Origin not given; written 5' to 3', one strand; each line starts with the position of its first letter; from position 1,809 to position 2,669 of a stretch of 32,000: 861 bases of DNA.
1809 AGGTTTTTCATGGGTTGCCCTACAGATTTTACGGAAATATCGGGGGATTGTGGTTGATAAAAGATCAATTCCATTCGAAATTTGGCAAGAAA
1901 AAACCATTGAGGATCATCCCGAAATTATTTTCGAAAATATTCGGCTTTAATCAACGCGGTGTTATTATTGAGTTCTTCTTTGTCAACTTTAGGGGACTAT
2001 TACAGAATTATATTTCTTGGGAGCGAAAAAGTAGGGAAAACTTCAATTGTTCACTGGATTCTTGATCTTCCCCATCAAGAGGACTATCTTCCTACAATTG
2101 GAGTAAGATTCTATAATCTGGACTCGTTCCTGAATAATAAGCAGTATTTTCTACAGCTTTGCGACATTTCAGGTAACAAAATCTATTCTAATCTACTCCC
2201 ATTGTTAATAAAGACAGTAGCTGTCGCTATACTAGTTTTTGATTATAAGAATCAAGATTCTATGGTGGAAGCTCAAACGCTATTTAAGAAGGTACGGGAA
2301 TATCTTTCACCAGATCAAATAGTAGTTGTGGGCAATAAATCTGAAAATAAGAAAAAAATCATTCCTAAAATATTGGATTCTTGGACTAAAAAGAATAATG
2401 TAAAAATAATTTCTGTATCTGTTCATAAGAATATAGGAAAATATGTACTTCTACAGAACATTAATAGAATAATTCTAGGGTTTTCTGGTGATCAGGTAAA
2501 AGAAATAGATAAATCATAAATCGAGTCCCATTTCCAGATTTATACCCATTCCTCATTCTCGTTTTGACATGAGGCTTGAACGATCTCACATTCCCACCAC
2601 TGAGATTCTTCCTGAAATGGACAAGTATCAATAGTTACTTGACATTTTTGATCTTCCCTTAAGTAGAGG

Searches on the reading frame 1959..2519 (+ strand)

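Call 61: search_protein_families(library=pfam, proteins=[window:1959-2519:+], max_evalue=0.0001)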
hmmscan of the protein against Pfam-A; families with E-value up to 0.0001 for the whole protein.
window:1959-2519:+ (186 aa): 3 families
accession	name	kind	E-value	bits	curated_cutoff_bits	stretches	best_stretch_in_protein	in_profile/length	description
PF00071.28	Ras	-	6.3e-21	75.1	21.6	1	16-160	1-148/162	Ras family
PF08477.19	Roc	-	5.5e-17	62.5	27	1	16-128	1-118/119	Ras of Complex, Roc, domain of DAPkinase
PF00025.27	Arf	-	7.7e-08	32.4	22.3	1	12-156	12-153/174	ADP-ribosylation factor family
